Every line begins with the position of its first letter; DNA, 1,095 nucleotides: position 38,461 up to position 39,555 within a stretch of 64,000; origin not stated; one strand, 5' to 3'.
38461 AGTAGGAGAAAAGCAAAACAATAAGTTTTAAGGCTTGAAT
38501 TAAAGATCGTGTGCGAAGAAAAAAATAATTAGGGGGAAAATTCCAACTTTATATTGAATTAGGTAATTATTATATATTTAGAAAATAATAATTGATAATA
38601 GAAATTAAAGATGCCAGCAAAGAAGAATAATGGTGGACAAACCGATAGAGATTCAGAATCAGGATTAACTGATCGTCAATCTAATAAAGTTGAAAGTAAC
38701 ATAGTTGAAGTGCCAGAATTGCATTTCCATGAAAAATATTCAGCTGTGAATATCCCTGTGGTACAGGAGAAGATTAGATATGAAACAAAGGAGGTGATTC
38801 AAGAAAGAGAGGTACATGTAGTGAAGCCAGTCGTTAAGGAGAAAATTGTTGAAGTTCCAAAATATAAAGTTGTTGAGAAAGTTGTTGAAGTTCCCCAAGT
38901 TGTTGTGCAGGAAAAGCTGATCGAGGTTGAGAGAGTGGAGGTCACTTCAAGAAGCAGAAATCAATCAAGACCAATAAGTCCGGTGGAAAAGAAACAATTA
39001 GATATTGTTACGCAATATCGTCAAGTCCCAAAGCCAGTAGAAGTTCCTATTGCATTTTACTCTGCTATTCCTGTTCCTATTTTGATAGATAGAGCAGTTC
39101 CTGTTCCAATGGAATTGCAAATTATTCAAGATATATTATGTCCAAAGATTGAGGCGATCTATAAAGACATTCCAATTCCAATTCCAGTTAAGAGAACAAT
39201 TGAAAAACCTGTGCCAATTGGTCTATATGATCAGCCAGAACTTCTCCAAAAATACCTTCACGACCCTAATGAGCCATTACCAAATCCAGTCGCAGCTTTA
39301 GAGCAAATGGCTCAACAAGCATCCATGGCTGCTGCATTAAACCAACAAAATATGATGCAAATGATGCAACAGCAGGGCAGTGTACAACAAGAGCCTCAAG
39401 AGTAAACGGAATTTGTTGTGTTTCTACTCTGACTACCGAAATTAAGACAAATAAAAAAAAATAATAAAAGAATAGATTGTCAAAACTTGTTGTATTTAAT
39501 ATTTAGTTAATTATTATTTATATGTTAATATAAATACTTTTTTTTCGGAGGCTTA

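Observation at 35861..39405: Divergently transcribed pair of alveolin (IMC) genes sharing a 1.2-kb TGCATG-rich promoter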

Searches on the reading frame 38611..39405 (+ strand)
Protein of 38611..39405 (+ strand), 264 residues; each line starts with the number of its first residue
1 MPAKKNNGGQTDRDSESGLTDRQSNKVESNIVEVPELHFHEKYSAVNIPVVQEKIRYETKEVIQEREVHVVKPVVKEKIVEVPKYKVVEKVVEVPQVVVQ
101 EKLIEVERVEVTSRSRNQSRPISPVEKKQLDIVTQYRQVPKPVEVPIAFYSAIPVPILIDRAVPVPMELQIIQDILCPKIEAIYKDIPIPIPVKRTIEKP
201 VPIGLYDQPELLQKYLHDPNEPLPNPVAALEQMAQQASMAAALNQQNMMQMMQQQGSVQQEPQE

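Call 4: search_protein_families(library=pfam, proteins=[window:38611-39405:+], max_evalue=0.1)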
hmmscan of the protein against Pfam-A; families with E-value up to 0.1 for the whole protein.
window:38611-39405:+ (264 aa): 1 family
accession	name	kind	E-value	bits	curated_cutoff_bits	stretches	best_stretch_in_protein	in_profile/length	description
PF12314.13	IMCp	-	1.1e-07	32.5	21.1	2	60-132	1-73/94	Inner membrane complex protein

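Call 9: find_homologous_proteins(query=window:38611-39405:+)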
Query window:38611-39405:+ (264 aa): 23 proteins with E <= 0.001 among 1462 candidates.
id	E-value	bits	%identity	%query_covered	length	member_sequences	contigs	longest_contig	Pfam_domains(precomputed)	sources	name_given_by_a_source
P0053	2.1e-151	521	95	100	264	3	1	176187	PF12314.14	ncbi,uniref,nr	ncbi:articulin family [Cryptosporidium sp. chipmunk genotype I]|uniref:articulin family n=1 Tax=Cryp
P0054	2.7e-146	504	92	88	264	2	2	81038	PF12314.14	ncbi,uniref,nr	ncbi:articulin-like protein [Cryptosporidium canis]|uniref:Articulin-like protein n=1 Tax=Cryptospor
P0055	2.8e-139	481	89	99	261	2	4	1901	PF12314.14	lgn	-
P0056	9.6e-139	479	91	92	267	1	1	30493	PF12314.14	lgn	-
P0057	6.8e-132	457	87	94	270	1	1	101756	PF12314.14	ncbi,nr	ncbi:alveolin domain containing intermediate filament IMC4 [Cryptosporidium felis]|nr:alveolin domai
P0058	5.2e-128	444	84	96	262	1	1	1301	PF12314.14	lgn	-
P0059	3.1e-120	419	78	97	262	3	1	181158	PF12314.14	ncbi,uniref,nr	ncbi:hypothetical protein FG379_000621 [Cryptosporidium bovis]|uniref:uncharacterized protein n=1 Ta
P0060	6.0e-118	411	76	97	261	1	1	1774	PF12314.14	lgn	-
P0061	2.2e-99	351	69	94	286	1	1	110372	PF12314.14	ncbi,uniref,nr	ncbi:hypothetical protein cand_016120 [Cryptosporidium andersoni]|uniref:Inner membrane complex prot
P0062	1.1e-34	139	42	72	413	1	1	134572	PF12314.14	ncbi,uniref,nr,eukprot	ncbi:alveolin domain containing intermediate filament IMC4 [Cardiosporidium cionae]|uniref:Alveolin 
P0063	1.3e-23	103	41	56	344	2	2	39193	PF12314.14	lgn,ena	-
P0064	1.7e-23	102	41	56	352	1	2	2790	PF12314.14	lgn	-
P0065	8.0e-20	90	32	71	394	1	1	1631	PF12314.14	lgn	-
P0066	7.7e-19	87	50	33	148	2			-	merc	-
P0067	1.1e-15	77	29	70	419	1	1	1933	PF12314.14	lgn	-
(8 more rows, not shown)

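Call 11: find_encoding_contigs(protein=P0053, flank=4000, max_places=3)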
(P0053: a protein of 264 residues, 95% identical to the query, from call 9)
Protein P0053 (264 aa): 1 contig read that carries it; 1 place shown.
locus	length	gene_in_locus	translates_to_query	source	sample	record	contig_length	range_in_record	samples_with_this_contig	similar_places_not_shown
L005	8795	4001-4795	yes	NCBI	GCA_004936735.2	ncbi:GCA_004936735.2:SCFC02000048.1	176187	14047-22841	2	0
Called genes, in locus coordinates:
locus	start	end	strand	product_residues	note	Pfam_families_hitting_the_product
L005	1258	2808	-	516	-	PF12314:IMCp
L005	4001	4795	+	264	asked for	PF12314:IMCp (faint)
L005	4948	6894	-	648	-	PF02878:PGM_PMM_I, PF21405:AMG1_II (weak), PF21404:AMG1_III, PF00408:PGM_PMM_IV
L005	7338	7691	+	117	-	-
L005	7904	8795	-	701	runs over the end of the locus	PF07540:NOC3p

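Call 12: find_encoding_contigs(protein=P0057, flank=4000, max_places=2)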
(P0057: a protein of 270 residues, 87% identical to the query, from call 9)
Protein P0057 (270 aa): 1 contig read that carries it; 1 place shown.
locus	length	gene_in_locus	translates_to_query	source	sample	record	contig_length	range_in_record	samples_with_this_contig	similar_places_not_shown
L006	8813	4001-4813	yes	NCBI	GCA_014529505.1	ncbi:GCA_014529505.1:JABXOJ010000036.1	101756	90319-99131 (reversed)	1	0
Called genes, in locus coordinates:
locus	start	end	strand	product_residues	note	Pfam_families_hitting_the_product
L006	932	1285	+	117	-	-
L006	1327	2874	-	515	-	PF12314:IMCp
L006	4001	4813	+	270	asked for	PF12314:IMCp (weak)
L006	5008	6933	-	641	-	PF02878:PGM_PMM_I, PF21404:AMG1_III, PF00408:PGM_PMM_IV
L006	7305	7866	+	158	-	-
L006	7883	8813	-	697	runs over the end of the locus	PF07540:NOC3p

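Call 13: find_encoding_contigs(protein=P0059, flank=4000, max_places=2)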
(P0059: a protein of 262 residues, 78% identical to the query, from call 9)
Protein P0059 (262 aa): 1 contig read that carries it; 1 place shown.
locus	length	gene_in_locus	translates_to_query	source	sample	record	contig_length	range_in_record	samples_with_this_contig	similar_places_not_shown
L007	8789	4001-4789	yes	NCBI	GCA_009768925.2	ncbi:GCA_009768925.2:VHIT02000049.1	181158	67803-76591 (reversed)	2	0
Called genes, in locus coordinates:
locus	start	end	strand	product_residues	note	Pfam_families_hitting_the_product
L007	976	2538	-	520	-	PF12314:IMCp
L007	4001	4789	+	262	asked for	PF12314:IMCp (faint)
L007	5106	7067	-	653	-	PF02878:PGM_PMM_I (weak), PF21404:AMG1_III, PF00408:PGM_PMM_IV (weak)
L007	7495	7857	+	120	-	-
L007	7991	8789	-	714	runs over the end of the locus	PF07540:NOC3p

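Call 14: find_encoding_contigs(protein=P0061, flank=4000, max_places=2)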
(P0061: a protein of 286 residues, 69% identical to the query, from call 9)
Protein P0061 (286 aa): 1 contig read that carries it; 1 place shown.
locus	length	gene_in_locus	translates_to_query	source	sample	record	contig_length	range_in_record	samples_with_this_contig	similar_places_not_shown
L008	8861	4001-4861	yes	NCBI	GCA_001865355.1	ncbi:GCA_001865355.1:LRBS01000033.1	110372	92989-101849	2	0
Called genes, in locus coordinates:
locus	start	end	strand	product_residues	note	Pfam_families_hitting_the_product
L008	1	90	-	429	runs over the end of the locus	-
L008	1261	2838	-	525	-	-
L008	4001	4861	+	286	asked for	PF12314:IMCp (weak)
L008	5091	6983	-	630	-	PF02878:PGM_PMM_I (faint), PF21405:AMG1_II, PF21404:AMG1_III, PF00408:PGM_PMM_IV (weak)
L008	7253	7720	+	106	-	-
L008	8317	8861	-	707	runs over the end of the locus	PF07540:NOC3p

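Call 15: find_encoding_contigs(protein=P0054, flank=4000, max_places=2)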
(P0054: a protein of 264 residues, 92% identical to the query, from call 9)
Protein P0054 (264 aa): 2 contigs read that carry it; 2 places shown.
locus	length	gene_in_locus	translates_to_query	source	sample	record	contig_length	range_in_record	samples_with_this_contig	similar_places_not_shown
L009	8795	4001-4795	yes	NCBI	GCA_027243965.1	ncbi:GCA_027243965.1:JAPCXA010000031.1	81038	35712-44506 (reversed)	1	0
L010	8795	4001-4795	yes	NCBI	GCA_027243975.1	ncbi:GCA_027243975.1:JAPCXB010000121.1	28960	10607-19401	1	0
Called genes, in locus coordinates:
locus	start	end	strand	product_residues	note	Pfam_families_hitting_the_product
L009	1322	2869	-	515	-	PF12314:IMCp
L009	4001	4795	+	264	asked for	PF12314:IMCp (weak)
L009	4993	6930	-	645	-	PF02878:PGM_PMM_I (weak), PF21405:AMG1_II (weak), PF21404:AMG1_III, PF00408:PGM_PMM_IV (weak)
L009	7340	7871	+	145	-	-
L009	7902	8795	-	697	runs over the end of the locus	PF07540:NOC3p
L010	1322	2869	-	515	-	PF12314:IMCp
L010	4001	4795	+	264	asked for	PF12314:IMCp (weak)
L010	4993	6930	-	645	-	PF02878:PGM_PMM_I (weak), PF21405:AMG1_II (weak), PF21404:AMG1_III, PF00408:PGM_PMM_IV (weak)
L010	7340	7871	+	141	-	-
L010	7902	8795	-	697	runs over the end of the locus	PF07540:NOC3p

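Call 68: find_homologous_proteins(query=P0062)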
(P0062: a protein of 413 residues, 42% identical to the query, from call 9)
Query P0062 (413 aa): 162 proteins with E <= 0.001 among 7372 candidates; the best 120 are listed.
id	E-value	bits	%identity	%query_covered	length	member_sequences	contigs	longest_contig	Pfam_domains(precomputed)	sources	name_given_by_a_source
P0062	4.3e-272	921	100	100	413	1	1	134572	PF12314.14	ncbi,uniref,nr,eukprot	ncbi:alveolin domain containing intermediate filament IMC4 [Cardiosporidium cionae]|uniref:Alveolin 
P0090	2.3e-123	431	59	87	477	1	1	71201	PF12314.14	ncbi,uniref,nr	ncbi:membrane skeletal protein [Cystoisospora suis]|uniref:Membrane skeletal protein n=1 Tax=Cystois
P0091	5.8e-117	410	56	91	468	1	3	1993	PF12314.14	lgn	-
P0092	8.8e-115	402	52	91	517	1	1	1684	PF12314.14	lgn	-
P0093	4.0e-111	390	57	79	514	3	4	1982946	PF12314.14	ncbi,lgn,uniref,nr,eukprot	ncbi:inner membrane complex protein 1e, putative [Plasmodium knowlesi strain H]|uniref:Inner membran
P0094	7.9e-111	389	61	74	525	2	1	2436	PF12314.14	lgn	-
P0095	5.6e-110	387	60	74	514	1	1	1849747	PF12314.14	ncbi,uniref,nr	ncbi:inner membrane complex protein 1e [Plasmodium gonderi]|uniref:Inner membrane complex protein 1e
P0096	2.2e-109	385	60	73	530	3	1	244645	PF12314.14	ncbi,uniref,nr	ncbi:hypothetical protein PVNG_04098 [Plasmodium vivax North Korean]|uniref:Inner membrane complex p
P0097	1.0e-107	379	53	88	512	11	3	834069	PF12314.14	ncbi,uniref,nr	ncbi:hypothetical protein YYG_03879 [Plasmodium vinckei petteri]|uniref:Inner membrane complex prote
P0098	1.3e-105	372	57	75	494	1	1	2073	PF12314.14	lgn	-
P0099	2.8e-105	371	54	82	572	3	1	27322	PF12314.14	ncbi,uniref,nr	ncbi:inner membrane complex protein 1e, putative (IMC1e) [Plasmodium ovale wallikeri]|uniref:Inner m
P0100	2.0e-103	365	63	71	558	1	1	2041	PF12314.14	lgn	-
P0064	7.0e-98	347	59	72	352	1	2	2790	PF12314.14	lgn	-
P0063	4.7e-94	334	57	72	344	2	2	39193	PF12314.14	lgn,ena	-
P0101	6.3e-90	321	65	57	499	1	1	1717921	PF12314.14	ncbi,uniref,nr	ncbi:hypothetical protein PCYB_084510 [Plasmodium cynomolgi strain B]|uniref:Inner membrane complex 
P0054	3.5e-33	134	43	57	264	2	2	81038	PF12314.14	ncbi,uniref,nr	ncbi:articulin-like protein [Cryptosporidium canis]|uniref:Articulin-like protein n=1 Tax=Cryptospor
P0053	9.7e-33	132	42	57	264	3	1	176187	PF12314.14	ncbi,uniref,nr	ncbi:articulin family [Cryptosporidium sp. chipmunk genotype I]|uniref:articulin family n=1 Tax=Cryp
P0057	3.0e-32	131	41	57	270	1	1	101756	PF12314.14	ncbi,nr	ncbi:alveolin domain containing intermediate filament IMC4 [Cryptosporidium felis]|nr:alveolin domai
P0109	2.9e-31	127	31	64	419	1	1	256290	-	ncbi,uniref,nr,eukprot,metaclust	ncbi:hypothetical protein GNI_081660 [Gregarina niphandrodes]|uniref:Inner membrane complex protein 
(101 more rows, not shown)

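Call 70: find_encoding_contigs(protein=P0109, flank=8000, max_places=2)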
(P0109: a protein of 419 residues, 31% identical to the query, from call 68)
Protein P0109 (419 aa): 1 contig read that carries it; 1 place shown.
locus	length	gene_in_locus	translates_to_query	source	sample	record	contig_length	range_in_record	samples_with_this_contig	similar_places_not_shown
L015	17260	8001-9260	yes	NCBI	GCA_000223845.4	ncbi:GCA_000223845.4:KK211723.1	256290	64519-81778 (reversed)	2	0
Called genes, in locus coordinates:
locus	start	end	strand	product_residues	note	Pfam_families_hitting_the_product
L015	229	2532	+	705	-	PF05346:DUF747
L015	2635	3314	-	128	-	PF08523:MBF1, PF01381:HTH_3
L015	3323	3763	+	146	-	-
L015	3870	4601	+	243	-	-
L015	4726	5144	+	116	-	PF01193:RNA_pol_L, PF13656:RNA_pol_L_2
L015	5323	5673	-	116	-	-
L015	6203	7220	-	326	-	-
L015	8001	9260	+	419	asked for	-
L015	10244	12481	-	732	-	-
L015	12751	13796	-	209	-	PF00025:Arf, PF00009:GTP_EFTU (weak), PF00071:Ras, PF01926:MMR_HSR1 (weak), PF08477:Roc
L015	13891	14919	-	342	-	PF00106:adh_short, PF13561:adh_short_C2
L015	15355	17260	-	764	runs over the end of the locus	PF04100:Vps53_N (faint), PF20663:COG4_N (weak)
